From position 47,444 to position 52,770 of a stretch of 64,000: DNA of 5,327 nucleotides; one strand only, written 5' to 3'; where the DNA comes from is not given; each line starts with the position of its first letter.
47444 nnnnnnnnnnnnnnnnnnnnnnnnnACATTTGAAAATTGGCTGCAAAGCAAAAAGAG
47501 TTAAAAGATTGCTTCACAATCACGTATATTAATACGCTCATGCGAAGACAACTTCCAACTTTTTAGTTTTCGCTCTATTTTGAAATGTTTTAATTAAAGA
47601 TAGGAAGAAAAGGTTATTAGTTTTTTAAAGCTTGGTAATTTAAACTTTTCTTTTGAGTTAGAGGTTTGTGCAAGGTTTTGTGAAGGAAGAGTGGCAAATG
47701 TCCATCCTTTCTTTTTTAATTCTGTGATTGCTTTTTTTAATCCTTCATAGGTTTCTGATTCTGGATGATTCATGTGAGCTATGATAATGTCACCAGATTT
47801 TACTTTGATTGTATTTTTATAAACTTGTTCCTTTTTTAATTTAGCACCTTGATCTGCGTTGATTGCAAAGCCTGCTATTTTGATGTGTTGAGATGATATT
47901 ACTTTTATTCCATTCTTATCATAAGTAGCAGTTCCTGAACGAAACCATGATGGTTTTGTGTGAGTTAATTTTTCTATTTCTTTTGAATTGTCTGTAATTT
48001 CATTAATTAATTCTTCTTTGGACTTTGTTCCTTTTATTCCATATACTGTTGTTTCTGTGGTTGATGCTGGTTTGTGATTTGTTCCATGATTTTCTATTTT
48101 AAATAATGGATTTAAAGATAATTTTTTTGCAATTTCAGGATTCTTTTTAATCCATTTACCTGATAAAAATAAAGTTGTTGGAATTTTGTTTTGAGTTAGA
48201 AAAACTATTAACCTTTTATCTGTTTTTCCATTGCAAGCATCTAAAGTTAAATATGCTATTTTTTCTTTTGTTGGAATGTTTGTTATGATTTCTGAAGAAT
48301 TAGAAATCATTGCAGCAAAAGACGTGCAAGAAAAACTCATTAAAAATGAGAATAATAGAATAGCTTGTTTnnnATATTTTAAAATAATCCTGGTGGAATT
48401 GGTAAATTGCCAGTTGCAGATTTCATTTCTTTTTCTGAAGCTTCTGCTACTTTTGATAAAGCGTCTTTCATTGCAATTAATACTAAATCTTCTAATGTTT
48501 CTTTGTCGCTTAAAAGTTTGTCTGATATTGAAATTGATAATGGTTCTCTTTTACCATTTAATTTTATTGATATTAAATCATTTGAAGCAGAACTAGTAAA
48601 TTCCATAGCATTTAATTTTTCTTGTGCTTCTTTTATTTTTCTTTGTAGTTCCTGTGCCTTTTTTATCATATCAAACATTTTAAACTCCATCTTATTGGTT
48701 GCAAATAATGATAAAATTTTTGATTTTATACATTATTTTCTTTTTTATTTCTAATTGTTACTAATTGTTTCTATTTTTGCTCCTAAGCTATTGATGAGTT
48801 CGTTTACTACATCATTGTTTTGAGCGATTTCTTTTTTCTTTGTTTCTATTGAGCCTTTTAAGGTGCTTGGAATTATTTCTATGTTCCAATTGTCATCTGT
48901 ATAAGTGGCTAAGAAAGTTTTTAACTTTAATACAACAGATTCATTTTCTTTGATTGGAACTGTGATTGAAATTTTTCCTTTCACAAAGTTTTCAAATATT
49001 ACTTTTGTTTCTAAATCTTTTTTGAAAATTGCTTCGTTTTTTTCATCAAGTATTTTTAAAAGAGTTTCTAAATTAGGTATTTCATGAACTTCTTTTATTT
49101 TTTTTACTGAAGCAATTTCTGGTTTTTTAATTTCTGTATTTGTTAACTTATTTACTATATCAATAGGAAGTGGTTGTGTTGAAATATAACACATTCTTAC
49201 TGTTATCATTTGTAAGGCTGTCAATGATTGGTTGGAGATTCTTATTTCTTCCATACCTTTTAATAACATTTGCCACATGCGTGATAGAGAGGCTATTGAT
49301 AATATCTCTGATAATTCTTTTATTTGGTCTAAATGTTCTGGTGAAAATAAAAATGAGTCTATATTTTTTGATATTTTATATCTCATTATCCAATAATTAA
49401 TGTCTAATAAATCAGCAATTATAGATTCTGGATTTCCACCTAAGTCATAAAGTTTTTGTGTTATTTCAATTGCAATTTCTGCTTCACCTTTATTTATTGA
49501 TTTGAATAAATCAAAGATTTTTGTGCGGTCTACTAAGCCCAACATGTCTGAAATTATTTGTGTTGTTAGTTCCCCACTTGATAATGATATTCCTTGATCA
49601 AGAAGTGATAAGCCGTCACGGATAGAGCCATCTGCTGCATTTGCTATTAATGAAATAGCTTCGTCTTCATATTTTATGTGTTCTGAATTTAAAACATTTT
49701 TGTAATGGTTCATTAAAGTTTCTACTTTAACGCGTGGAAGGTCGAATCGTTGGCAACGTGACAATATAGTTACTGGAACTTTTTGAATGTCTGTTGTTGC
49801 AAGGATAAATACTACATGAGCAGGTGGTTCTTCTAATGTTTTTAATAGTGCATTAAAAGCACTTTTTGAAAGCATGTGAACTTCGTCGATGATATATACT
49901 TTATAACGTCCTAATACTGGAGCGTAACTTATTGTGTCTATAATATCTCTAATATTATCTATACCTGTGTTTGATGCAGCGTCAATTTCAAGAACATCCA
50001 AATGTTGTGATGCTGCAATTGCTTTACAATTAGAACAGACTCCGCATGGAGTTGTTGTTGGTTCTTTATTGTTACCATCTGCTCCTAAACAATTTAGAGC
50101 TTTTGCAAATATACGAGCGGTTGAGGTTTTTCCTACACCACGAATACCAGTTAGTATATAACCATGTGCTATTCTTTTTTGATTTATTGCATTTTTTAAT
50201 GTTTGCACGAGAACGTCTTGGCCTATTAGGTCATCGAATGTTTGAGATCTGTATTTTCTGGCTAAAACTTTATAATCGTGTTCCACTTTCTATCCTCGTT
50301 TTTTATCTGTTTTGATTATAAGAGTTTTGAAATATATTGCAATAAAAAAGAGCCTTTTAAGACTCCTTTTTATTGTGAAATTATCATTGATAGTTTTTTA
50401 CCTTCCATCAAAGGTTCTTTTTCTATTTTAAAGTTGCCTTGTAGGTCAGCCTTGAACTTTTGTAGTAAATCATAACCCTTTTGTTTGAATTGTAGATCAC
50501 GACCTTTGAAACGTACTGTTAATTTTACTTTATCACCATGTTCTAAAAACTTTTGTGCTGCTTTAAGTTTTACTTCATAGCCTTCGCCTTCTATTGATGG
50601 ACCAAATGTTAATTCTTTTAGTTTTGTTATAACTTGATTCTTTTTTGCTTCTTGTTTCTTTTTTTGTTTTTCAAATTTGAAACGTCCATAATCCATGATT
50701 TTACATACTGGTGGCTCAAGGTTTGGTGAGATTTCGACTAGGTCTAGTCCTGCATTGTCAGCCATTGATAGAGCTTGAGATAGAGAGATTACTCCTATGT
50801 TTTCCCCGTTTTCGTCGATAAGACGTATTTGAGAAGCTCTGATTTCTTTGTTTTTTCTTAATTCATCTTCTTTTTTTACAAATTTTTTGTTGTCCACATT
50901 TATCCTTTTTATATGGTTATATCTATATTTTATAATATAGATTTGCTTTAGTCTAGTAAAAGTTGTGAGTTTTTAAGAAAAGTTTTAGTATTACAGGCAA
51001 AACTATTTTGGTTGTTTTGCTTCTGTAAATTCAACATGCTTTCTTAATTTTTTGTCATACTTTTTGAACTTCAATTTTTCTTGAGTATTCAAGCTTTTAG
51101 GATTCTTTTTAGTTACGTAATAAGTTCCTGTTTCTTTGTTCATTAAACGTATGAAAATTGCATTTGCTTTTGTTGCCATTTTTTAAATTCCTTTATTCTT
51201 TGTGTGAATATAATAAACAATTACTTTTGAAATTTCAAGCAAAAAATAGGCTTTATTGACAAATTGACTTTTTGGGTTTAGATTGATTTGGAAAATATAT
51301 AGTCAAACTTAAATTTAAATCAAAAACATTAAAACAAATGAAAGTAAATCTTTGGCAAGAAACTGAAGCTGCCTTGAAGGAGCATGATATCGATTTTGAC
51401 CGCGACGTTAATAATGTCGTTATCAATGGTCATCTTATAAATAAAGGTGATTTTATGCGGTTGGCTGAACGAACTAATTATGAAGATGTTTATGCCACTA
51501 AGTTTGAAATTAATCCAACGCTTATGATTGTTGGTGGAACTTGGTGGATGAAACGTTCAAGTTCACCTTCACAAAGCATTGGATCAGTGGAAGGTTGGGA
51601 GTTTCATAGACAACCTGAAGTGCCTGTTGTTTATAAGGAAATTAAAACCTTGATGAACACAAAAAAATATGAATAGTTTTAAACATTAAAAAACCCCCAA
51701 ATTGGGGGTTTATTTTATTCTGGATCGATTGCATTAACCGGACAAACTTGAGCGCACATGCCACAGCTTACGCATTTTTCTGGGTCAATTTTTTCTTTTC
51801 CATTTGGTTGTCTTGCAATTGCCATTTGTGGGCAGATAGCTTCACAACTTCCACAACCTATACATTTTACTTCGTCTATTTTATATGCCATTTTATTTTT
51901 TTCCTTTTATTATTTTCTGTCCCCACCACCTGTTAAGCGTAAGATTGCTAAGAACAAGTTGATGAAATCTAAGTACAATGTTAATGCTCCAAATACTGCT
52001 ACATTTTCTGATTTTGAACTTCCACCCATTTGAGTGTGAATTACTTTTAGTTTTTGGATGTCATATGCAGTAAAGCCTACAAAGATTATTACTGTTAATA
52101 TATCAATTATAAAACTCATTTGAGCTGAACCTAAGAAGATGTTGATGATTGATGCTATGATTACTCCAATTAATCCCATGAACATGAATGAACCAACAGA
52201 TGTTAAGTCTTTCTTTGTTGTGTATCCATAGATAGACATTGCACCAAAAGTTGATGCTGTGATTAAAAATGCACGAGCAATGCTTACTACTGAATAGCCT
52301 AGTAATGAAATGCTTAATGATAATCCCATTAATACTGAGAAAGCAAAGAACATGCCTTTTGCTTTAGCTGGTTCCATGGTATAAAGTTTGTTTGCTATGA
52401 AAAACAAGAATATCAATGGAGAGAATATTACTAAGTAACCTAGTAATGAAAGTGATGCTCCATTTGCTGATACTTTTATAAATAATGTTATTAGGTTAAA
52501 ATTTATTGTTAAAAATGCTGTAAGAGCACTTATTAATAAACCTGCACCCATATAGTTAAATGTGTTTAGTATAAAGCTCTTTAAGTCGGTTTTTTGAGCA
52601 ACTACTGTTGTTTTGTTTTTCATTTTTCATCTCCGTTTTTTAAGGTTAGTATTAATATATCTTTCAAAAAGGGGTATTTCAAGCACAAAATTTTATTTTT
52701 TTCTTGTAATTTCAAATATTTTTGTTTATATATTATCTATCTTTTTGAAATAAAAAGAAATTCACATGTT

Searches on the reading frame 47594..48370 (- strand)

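Call 103: search_protein_families(library=pfam, proteins=[window:47594-48370:-], max_evalue=0.0001)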
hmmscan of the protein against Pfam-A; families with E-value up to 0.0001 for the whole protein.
window:47594-48370:- (258 aa): 1 family
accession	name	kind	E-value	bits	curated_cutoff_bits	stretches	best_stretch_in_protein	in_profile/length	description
PF01522.26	Polysacc_deac_1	-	4.8e-21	75.4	23.1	1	33-161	3-119/124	Polysaccharide deacetylase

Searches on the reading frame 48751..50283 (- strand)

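Call 62: search_protein_families(library=pfam, proteins=[window:48751-50283:-], max_evalue=0.00001)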
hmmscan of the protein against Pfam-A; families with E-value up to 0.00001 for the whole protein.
window:48751-50283:- (510 aa): 6 families
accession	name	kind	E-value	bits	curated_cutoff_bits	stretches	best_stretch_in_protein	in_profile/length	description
PF13177.12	DNA_pol3_delta2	-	6e-45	153.5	27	1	22-184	2-159/161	DNA polymerase III, delta subunit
PF12169.13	DNA_pol3_gamma3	-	6.1e-36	123.8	24.4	1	240-380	2-143/143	DNA polymerase III subunits gamma and tau domain III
PF22608.2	DNAX_ATPase_lid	-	6.1e-18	64.8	27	1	191-237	3-49/49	DNA polymerase III clamp loader subunit, ATPase lid domain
PF00004.35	AAA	-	1.1e-12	49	21.2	1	84-179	13-125/131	ATPase family associated with various cellular activities (AAA)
PF13604.12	AAA_30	-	8.4e-06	26.1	27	0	43-160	22-122/191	AAA domain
PF13401.12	AAA_22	-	8.8e-06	26.5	27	0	43-162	9-121/130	AAA domain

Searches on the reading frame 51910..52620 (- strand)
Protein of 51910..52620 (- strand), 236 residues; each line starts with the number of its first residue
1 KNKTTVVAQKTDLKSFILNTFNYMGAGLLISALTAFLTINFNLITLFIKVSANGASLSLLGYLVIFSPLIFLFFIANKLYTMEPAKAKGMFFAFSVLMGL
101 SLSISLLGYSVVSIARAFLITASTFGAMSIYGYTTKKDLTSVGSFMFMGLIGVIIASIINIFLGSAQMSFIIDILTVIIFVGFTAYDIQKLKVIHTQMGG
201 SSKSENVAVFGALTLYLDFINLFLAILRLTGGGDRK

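Call 103: search_protein_families(library=pfam, proteins=[window:51910-52620:-], max_evalue=0.0001)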
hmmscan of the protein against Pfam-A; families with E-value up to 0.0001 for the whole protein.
window:51910-52620:- (236 aa): 1 family
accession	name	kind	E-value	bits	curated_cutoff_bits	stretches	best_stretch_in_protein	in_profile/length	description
PF01027.25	Bax1-I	-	1.3e-51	175.8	34.1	1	15-229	2-206/207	Inhibitor of apoptosis-promoting Bax1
